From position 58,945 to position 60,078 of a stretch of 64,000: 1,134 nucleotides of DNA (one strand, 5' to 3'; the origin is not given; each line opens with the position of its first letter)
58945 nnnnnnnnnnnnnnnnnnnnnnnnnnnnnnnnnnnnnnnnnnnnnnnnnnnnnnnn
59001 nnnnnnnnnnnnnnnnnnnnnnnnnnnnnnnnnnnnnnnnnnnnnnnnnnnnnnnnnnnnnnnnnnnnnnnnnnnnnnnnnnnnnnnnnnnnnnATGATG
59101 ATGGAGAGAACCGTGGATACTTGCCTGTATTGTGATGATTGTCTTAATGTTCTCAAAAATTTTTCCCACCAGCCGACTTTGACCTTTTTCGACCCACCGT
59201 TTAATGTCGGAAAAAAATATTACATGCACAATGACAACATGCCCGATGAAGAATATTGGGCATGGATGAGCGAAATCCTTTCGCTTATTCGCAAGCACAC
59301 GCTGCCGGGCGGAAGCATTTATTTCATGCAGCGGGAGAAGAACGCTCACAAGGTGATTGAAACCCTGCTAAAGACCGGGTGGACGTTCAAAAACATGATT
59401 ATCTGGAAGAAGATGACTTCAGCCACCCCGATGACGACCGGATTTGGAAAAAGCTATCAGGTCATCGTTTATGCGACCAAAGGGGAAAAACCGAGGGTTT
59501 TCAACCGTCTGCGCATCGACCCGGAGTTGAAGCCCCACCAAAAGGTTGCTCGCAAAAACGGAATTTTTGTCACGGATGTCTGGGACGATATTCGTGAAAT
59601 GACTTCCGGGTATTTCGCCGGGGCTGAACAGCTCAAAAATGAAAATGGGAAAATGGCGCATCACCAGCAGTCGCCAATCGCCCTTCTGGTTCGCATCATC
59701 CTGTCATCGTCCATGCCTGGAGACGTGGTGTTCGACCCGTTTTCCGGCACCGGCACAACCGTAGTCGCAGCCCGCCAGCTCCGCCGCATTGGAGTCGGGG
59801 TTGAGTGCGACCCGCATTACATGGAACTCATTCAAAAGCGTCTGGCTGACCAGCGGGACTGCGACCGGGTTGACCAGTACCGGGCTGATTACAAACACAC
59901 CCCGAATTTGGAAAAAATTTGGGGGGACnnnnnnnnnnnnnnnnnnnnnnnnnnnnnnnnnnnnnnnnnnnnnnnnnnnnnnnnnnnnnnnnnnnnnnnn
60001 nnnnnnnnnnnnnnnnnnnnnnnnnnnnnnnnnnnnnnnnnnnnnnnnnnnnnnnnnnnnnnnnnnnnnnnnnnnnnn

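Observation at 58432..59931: Candidate compact Type II R-M pair: PD-(D/E)xK nuclease-like gene + methyltransferase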

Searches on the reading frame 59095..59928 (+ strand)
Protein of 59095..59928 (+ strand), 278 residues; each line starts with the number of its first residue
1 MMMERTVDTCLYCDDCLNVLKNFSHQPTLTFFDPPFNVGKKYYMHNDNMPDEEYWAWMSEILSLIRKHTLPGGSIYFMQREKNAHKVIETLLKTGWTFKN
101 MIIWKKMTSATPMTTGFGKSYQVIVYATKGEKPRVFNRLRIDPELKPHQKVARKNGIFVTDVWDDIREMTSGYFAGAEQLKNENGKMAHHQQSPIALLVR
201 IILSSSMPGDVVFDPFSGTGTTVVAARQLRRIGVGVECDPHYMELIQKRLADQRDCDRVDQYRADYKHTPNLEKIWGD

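Call 3: search_protein_families(library=pfam, proteins=[window:59095-59928:+], max_evalue=0.1)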
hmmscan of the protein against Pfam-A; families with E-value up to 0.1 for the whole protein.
window:59095-59928:+ (278 aa): 3 families
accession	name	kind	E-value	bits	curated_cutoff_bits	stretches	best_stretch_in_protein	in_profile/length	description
PF01555.25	N6_N4_Mtase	-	3.4e-42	145.3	26.7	1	29-248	3-221/221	DNA methylase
PF02475.24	TRM5-TYW2_MTfase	-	0.058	13.8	28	0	203-268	31-98/164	TRM5/TYW2 methyltransferase domain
PF01170.24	UPF0020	-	0.097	12.8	22.3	0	203-227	23-47/197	RMKL-like, methyltransferase domain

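Call 4: search_protein_families(library=phrogs, proteins=[window:59095-59928:+], max_evalue=0.01)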
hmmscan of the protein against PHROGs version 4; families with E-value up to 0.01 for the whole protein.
window:59095-59928:+ (278 aa): 13 families
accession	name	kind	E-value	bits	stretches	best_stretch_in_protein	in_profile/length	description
phrog_67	-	other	6.9e-44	152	1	2-254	114-347/743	DNA methyltransferase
phrog_498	-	other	6.5e-34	118.4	1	25-253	221-423/633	DNA methyltransferase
phrog_3008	-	other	5.2e-18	66.2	1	160-258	119-219/244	DNA methyltransferase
phrog_23085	-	unknown function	1.1e-11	45.5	1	185-262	40-117/138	-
phrog_18293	-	other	3.4e-10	40.9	1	173-259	30-116/119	methyltransferase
phrog_6952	-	other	7.2e-10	40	1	189-252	114-177/181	DNA methyltransferase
phrog_16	-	DNA, RNA and nucleotide metabolism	7.7e-10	38.6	1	136-252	803-911/986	DNA helicase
phrog_23148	-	unknown function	4.6e-09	37.5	1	152-251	47-147/165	-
phrog_6025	-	other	5.1e-07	30.5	1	10-109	13-113/192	DNA methyltransferase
phrog_8769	-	other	7.2e-06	26.8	1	206-255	9-58/71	methyltransferase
phrog_18146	-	other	0.00078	19.4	1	199-240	58-101/452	DNA methyltransferase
phrog_1996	-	other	0.0023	18.9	1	3-62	31-90/150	DNA methyltransferase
phrog_12517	-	unknown function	0.0046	17.2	1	208-260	105-157/316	-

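Call 6: search_protein_families(library=ncbifam, proteins=[window:59095-59928:+], max_evalue=0.1)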
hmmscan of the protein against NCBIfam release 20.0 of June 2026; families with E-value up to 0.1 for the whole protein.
window:59095-59928:+ (278 aa): 3 families
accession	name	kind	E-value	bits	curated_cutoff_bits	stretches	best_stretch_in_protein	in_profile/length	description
NF008572.0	PRK11524.1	equivalog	2.2e-33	115.7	292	1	10-264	16-270/294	adenine-specific DNA-methyltransferase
NF050803.1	DnaMtaseCcrMCaul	equivalog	1.4e-27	96.5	830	1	52-263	62-260/350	adenine-specific DNA-methyltransferase CcrM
NF010253.0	PRK13699.1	subfamily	4.7e-10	39.5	244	1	184-255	139-210/226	DNA methyltransferase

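Call 7: search_protein_families(library=padloc, proteins=[window:59095-59928:+], max_evalue=0.1)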
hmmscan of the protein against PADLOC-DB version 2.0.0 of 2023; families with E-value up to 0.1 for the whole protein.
window:59095-59928:+ (278 aa): 73 families (the best 25 are shown)
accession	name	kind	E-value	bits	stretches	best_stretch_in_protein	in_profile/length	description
PDLC03299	MTase_II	-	3.7e-41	139.6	1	8-251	14-258/296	Type II methyltransferase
PDLC03371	MTase_II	-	1.3e-40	137.6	1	7-252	9-254/260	Type II methyltransferase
PDLC03216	MTase_II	-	2e-30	104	1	14-260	17-265/364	Type II methyltransferase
PDLC03738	oMTase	-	3.5e-28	96.4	1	53-260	80-275/376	orphan methyltransferase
PDLC03320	MTase_II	-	2.3e-27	93.9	1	10-254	34-278/289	Type II methyltransferase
PDLC03353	MTase_II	-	2.5e-27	94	1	10-252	11-251/260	Type II methyltransferase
PDLC03238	MTase_II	-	3.7e-26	90.1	1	11-253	126-366/428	Type II methyltransferase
PDLC03265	MTase_II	-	2.3e-24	84.4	2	188-252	266-330/333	Type II methyltransferase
PDLC03350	MTase_II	-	2.8e-20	70.9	1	29-254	78-299/312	Type II methyltransferase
PDLC03636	MTase_III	-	7.7e-20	69.2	2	131-251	284-406/575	Type III methyltransferase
PDLC03229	MTase_II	-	1.8e-19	67.9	2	186-254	336-404/436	Type II methyltransferase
PDLC03387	MTase_II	-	2.4e-19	67.6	1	87-253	131-278/289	Type II methyltransferase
PDLC03300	MTase_II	-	2.8e-17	60.8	1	52-256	84-282/302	Type II methyltransferase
PDLC03230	MTase_II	-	3.6e-17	60.7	1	11-255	38-287/360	Type II methyltransferase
PDLC03339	MTase_II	-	7e-17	59.3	2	186-252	207-273/399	Type II methyltransferase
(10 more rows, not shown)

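Call 69: find_encoding_contigs(protein=window:59095-59928:+, flank=10000, max_places=6)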
Protein window:59095-59928:+ (278 aa): 2 contigs read that carry it; 2 places shown.
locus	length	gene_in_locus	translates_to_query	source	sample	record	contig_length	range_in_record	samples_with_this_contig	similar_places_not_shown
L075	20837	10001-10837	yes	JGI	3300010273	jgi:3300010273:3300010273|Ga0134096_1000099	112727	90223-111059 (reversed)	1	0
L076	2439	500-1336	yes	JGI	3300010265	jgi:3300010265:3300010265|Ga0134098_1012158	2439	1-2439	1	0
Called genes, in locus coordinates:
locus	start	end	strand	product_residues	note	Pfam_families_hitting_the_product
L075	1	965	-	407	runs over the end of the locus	-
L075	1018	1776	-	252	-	PF01555:N6_N4_Mtase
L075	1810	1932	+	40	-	-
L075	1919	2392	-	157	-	PF00583:Acetyltransf_1, PF13508:Acetyltransf_7 (weak)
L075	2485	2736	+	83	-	-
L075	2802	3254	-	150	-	-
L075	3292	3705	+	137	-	-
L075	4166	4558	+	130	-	PF27154:ORF11_beta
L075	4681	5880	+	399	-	-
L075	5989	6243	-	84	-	-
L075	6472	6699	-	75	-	-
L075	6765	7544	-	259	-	PF01555:N6_N4_Mtase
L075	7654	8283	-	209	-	-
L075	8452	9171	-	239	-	PF21946:LppM (weak)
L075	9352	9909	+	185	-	-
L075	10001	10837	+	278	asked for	PF01555:N6_N4_Mtase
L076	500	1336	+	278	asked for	PF01555:N6_N4_Mtase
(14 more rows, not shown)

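Call 84: find_homologous_proteins(query=window:59113-59928:+, max_evalue=1e-20)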
Query window:59113-59928:+ (272 aa): 3628 proteins with E <= 1e-20 among 3945 candidates; the best 120 are listed.
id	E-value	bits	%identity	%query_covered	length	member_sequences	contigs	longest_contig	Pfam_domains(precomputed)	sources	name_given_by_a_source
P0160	1.1e-188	643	100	100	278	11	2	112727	PF01555.25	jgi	-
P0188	1.5e-103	364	58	98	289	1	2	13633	PF03602.22,PF01555.25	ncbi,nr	ncbi:MAG: site-specific DNA-methyltransferase [Candidatus Marinimicrobia bacterium]|nr:site-specific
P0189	5.0e-103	362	58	99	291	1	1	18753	PF02086.22,PF01555.25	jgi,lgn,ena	-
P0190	5.7e-103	362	59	96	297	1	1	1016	PF01555.25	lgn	-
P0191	7.6e-103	362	62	96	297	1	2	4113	PF01555.25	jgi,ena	-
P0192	8.7e-103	361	60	99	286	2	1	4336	PF01555.25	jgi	-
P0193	1.5e-102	361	59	96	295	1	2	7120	PF01555.25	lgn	-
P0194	5.2e-102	359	60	94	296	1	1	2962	PF03602.22,PF01555.25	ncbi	ncbi:MAG: site-specific DNA-methyltransferase [Chloroflexota bacterium]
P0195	5.8e-102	359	60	96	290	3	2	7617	PF01555.25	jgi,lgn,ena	-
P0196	1.1e-101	358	60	92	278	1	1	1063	PF03602.22,PF01555.25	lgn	-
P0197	1.6e-101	357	59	97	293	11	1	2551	PF03602.22,PF01555.25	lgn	-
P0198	2.1e-101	357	61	92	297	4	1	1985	PF01555.25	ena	-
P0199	2.2e-101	357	58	100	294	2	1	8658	PF01555.25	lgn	-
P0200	2.4e-101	357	59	97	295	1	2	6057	PF03602.22,PF02086.22,PF02475.24,PF01555.25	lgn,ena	-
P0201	2.9e-101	356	60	98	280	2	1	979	PF01555.25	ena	-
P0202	4.1e-101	356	60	98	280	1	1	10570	PF01555.25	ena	-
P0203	4.3e-101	356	60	98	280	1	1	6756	PF01555.25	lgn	-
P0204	4.8e-101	356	58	99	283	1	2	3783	PF01555.25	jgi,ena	-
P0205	5.6e-101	355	59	98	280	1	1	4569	PF01555.25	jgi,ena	-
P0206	5.7e-101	355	59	98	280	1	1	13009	PF01555.25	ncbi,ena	-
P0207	5.7e-101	355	59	98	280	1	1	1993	PF01555.25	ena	-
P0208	5.9e-101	355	59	98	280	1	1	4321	PF01555.25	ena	-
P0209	5.9e-101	355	59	98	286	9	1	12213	PF01555.25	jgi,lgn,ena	-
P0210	7.8e-101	355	59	98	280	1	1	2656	PF01555.25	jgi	-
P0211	8.4e-101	355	58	97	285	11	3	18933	PF01555.25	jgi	-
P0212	1.1e-100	355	60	96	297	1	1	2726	PF03602.22,PF01555.25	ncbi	-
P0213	1.2e-100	354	60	92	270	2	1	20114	PF01555.25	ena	-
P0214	1.3e-100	354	58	99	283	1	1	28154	PF01555.25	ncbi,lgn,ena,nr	ncbi:MAG: DNA modification methylase [Candidatus Alkanophagales archaeon MCA70_species_2]|nr:DNA mod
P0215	1.3e-100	354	58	99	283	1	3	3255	PF01555.25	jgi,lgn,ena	-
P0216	1.4e-100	354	56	100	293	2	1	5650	PF01555.25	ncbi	-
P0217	2.0e-100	354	58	96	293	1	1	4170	PF03602.22,PF01555.25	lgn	-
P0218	3.0e-100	353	58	98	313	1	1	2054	PF01555.25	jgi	jgi:DNA modification methylase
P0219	3.8e-100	353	59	98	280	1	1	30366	PF01555.25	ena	-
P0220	4.6e-100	352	60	96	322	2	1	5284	PF03602.22,PF01555.25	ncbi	-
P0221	5.1e-100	352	59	96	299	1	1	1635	PF01555.25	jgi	jgi:DNA modification methylase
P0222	5.2e-100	352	58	98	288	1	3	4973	PF01555.25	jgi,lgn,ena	-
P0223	5.7e-100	352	57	97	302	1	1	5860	PF03602.22,PF01555.25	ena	-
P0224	5.8e-100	352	56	99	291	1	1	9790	PF01555.25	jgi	jgi:site-specific DNA-methyltransferase (adenine-specific)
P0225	6.5e-100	352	62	91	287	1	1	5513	PF03602.22,PF01555.25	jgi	jgi:DNA modification methylase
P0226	7.9e-100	352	58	99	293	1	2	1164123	PF03602.22,PF01555.25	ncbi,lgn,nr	ncbi:MAG: site-specific DNA-methyltransferase [Anaerolineales bacterium]|nr:site-specific DNA-methyl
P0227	8.2e-100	352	57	99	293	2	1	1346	PF01555.25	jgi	jgi:DNA modification methylase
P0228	8.4e-100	352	59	97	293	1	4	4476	PF03602.22,PF01555.25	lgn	-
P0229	8.6e-100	352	58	100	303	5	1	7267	PF01555.25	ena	-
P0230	1.2e-99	351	57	97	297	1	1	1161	PF01555.25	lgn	-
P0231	1.3e-99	351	58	97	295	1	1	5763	PF01555.25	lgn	-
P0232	1.4e-99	351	59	95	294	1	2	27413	PF01555.25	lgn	-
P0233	1.7e-99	351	56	99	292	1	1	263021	PF01555.25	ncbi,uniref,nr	ncbi:modification methylase [candidate division LCP-89 bacterium B3_LCP]|uniref:Methyltransferase n=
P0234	2.0e-99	350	58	99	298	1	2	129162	PF01555.25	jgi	jgi:DNA modification methylase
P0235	2.1e-99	350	57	99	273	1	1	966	PF03602.22,PF01555.25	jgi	jgi:DNA modification methylase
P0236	2.2e-99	350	57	97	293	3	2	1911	PF03602.22,PF01555.25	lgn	-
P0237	2.4e-99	350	59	97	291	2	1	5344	PF01555.25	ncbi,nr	ncbi:MAG: site-specific DNA-methyltransferase [Dehalococcoidia bacterium]|nr:MAG: site-specific DNA-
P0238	2.5e-99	350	58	97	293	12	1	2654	PF03602.22,PF01555.25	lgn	-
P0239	2.5e-99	350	57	97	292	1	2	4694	PF03602.22,PF01555.25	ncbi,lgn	-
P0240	2.6e-99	350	56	100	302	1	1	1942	PF03602.22,PF01555.25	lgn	-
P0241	2.7e-99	350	59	96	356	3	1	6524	PF01555.25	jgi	-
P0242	2.8e-99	350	59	98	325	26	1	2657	PF01555.25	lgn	-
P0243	3.3e-99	350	59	97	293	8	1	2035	PF02475.24,PF01555.25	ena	-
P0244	3.3e-99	350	57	98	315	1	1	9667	PF03602.22,PF01555.25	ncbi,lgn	-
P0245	3.6e-99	350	57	98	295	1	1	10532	PF02086.22,PF01555.25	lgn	-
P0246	3.9e-99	349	57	98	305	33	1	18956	PF03602.22,PF01555.25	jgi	jgi:site-specific DNA-methyltransferase (adenine-specific)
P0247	4.0e-99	349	59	97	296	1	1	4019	PF01555.25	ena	-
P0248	4.4e-99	349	57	96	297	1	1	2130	PF03602.22,PF01555.25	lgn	-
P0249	4.5e-99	349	58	97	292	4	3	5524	PF01555.25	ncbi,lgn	-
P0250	4.6e-99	349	56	97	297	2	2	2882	PF01555.25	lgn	-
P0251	4.8e-99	349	55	100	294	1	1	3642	PF01555.25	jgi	jgi:site-specific DNA-methyltransferase (adenine-specific)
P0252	5.4e-99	349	58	97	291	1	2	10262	PF01555.25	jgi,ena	-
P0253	5.6e-99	349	57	97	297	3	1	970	PF03602.22,PF01170.25,PF01555.25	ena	-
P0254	5.7e-99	349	57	99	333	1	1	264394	PF01555.25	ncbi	ncbi:MAG: DNA-methyltransferase [Bacteroidota bacterium]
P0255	6.1e-99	349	57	100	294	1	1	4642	PF01555.25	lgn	-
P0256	6.2e-99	349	58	96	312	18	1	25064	PF01555.25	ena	-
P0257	6.6e-99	349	57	99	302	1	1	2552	PF01555.25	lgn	-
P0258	6.6e-99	349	59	96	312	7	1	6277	PF01555.25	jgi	-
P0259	6.9e-99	349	58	97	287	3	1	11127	PF01555.25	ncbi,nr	ncbi:site-specific DNA-methyltransferase [Candidatus Bathyarchaeota archaeon]|nr:site-specific DNA-m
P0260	7.0e-99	349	58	96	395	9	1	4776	PF01555.25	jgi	-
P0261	7.0e-99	349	58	98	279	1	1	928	PF01555.25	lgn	-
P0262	7.4e-99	349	58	98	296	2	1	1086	PF03602.22,PF01555.25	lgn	-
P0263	7.5e-99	349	58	97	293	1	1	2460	PF03602.22,PF01555.25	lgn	-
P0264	7.8e-99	348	60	96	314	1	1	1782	PF01555.25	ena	-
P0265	7.9e-99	348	56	100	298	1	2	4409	PF01555.25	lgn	-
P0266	8.4e-99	348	58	96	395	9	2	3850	PF01555.25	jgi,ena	-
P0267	8.9e-99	348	56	99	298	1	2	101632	PF01555.25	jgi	jgi:DNA modification methylase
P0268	1.1e-98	348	56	100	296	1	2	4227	PF01555.25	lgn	-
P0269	1.3e-98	348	58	97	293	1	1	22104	PF01555.25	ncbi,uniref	ncbi:DNA-methyltransferase [Cuniculiplasma sp. SKW4]|uniref:DNA-methyltransferase n=1 Tax=Cuniculipl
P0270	1.3e-98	348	54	96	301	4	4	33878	PF01555.25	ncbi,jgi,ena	ncbi:MAG: site-specific DNA-methyltransferase [Candidatus Freyrarchaeum guaymaensis]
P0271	1.3e-98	348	58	97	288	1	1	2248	PF01555.25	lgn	-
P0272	1.3e-98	348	58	96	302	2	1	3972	PF01555.25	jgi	jgi:site-specific DNA-methyltransferase (adenine-specific)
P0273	1.4e-98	348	58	97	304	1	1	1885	PF01555.25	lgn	-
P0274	1.4e-98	348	58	97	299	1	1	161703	PF01555.25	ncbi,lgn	-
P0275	1.5e-98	348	58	98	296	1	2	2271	PF03602.22,PF01555.25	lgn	-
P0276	1.5e-98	347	56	100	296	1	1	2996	PF03602.22,PF01555.25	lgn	-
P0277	1.7e-98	347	58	96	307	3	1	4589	PF03602.22,PF01555.25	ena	-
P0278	1.7e-98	347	58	97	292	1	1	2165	PF01555.25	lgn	-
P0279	1.8e-98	347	56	99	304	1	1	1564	PF01555.25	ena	-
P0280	1.9e-98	347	58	96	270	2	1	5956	PF01555.25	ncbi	-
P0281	2.1e-98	347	58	97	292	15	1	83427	PF01555.25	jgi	jgi:DNA modification methylase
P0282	2.1e-98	347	58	97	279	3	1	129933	PF01555.25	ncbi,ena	-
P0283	2.1e-98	347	59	96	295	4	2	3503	PF01555.25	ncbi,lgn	ncbi:MAG: DNA-methyltransferase [Methanosarcinales archaeon]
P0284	2.1e-98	347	57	97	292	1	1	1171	PF01555.25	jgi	-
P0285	2.2e-98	347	57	100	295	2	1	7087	PF01555.25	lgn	-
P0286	2.4e-98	347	56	100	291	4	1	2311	PF03602.22,PF01555.25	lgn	-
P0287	2.7e-98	347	59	96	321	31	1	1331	PF01555.25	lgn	-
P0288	2.7e-98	347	59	96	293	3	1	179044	PF03602.22,PF01555.25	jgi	-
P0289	2.8e-98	347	56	96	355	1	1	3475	PF01555.25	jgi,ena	-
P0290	2.8e-98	347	57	100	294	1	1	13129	PF01555.25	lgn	-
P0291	2.9e-98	347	57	98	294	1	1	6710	PF03602.22,PF01555.25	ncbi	-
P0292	2.9e-98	347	56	98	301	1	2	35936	PF01555.25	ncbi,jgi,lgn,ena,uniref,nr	ncbi:modification methylase [candidate division WOR-3 bacterium JGI_Cruoil_03_44_89]|uniref:Methyltr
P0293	2.9e-98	347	56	99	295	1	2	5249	PF01555.25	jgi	jgi:DNA modification methylase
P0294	3.6e-98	346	56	98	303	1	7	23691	PF01555.25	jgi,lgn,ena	jgi:DNA modification methylase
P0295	3.7e-98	346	57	97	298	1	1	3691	PF03602.22,PF01555.25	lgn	-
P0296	3.7e-98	346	57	97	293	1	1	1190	PF03602.22,PF01555.25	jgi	jgi:DNA modification methylase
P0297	4.0e-98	346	57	100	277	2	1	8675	PF03602.22,PF01555.25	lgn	-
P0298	4.1e-98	346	56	98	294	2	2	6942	PF01555.25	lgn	-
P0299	4.1e-98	346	59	96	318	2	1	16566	PF03602.22,PF01555.25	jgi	jgi:DNA modification methylase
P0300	4.2e-98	346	57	100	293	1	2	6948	PF03602.22,PF01555.25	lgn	-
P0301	4.3e-98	346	59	96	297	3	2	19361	PF03602.22,PF01555.25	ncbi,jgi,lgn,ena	-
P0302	4.7e-98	346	56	98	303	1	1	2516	PF01555.25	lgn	-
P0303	4.8e-98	346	57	97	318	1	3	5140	PF03602.22,PF01555.25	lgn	-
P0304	5.0e-98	346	58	99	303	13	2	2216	PF01555.25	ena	-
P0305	5.0e-98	346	55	100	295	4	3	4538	PF01555.25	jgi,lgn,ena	-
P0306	5.0e-98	346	56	96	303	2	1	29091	PF01555.25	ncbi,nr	ncbi:MAG: site-specific DNA-methyltransferase [Chloroflexi bacterium]|nr:site-specific DNA-methyltra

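Call 85: find_encoding_contigs(protein=P0226, flank=4000, max_places=2)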
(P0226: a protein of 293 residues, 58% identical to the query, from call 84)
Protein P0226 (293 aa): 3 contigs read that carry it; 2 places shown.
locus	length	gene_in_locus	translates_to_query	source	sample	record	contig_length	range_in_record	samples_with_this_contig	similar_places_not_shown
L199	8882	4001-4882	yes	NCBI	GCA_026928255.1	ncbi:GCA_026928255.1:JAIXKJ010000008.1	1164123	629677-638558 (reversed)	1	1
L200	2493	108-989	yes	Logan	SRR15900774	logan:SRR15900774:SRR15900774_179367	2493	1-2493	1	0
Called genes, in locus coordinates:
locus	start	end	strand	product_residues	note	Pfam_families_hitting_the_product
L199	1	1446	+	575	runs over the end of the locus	PF14306:PUA_2, PF01747:ATP-sulfurylase, PF01583:APS_kinase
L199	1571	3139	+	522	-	-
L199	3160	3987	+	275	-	PF00106:adh_short, PF08659:KR (weak), PF13561:adh_short_C2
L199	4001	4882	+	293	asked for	PF03602:Cons_hypoth95 (faint), PF01555:N6_N4_Mtase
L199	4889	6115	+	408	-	PF02348:CTP_transf_3, PF08282:Hydrolase_3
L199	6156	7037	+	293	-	PF03102:NeuB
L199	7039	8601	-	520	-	PF27757:Competence-induced_Ccs4_N, PF13231:PMT_2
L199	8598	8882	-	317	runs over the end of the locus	PF00389:2-Hacid_dh, PF02826:2-Hacid_dh_C, PF00670:AdoHcyase_NAD (faint)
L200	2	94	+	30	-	?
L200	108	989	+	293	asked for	PF03602:Cons_hypoth95 (faint), PF01555:N6_N4_Mtase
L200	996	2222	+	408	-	PF02348:CTP_transf_3, PF08282:Hydrolase_3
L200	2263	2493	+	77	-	?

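Call 86: find_encoding_contigs(protein=P0233, flank=4000, max_places=2)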
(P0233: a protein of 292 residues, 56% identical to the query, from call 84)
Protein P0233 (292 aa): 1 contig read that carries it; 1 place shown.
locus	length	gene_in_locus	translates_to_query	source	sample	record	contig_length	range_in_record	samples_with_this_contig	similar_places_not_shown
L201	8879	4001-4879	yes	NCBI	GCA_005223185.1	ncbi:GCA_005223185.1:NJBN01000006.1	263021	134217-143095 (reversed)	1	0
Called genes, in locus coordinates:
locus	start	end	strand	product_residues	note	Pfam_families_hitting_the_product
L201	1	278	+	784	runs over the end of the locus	PF01315:Ald_Xan_dh_C, PF02738:MoCoBD_1, PF20256:MoCoBD_2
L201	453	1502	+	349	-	PF00180:Iso_dh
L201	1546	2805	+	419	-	PF00330:Aconitase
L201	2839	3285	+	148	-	PF22381:Staph_reg_Sar_Rot (weak), PF12802:MarR_2, PF01047:MarR, PF13463:HTH_27, PF22166:WHD_ArnR1 (weak)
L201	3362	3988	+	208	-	-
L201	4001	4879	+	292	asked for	PF01555:N6_N4_Mtase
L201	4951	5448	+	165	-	PF00694:Aconitase_C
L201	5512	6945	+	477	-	PF00682:HMGL-like, PF22617:HCS_D2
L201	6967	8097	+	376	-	PF00378:ECH_1, PF16113:ECH_2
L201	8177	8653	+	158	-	-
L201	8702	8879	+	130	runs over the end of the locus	-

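Call 87: find_encoding_contigs(protein=P0188, flank=4000, max_places=2)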
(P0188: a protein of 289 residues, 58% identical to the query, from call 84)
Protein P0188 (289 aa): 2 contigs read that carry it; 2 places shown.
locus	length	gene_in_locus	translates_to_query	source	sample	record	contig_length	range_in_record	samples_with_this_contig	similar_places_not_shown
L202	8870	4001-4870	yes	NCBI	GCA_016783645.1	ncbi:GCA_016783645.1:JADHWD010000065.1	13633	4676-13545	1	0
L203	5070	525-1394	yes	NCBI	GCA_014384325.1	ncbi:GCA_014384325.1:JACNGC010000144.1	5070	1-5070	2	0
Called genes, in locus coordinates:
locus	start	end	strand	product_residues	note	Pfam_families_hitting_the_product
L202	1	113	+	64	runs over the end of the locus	PF18506:RelB-like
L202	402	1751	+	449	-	PF18962:Por_Secre_tail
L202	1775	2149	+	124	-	PF08284:RVP_2 (weak), PF12384:Peptidase_A2B (weak), PF13650:Asp_protease_2 (weak), PF13975:gag-asp_proteas (weak)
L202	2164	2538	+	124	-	PF08284:RVP_2 (weak), PF13650:Asp_protease_2 (faint), PF13975:gag-asp_proteas (weak)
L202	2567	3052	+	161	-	PF04677:CwfJ_C_1, PF11969:DcpS_C, PF01230:HIT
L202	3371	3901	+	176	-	PF01661:Macro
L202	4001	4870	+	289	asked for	PF03602:Cons_hypoth95 (faint), PF01555:N6_N4_Mtase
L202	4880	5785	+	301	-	PF01555:N6_N4_Mtase, PF02086:MethyltransfD12 (faint), PF01555:N6_N4_Mtase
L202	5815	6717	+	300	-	-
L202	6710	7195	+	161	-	-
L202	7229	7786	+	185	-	PF05683:Fumerase_C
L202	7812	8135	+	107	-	-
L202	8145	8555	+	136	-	-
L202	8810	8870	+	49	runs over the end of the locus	PF01127:Sdh_cyt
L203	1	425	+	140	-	PF01661:Macro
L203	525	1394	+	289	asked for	PF03602:Cons_hypoth95 (faint), PF01555:N6_N4_Mtase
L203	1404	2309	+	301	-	PF01555:N6_N4_Mtase, PF02086:MethyltransfD12 (faint), PF01555:N6_N4_Mtase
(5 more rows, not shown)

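Call 88: find_encoding_contigs(protein=P0254, flank=4000, max_places=2)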
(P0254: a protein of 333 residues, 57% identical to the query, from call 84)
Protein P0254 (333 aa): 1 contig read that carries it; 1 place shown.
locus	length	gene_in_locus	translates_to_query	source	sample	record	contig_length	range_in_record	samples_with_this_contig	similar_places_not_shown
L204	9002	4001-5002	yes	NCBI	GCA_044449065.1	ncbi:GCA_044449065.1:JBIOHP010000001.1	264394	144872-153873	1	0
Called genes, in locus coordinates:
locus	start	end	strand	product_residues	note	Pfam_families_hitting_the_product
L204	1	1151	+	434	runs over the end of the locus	-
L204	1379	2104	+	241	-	PF02616:SMC_ScpA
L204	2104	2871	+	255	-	PF04079:SMC_ScpB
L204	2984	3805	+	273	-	PF01479:S4, PF00849:PseudoU_synth_2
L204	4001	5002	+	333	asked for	PF01555:N6_N4_Mtase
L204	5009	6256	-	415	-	PF00871:Acetate_kinase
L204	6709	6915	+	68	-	PF04024:PspC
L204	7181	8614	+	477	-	PF16217:M64_N, PF09471:Peptidase_M64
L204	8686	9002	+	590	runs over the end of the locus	PF00246:Peptidase_M14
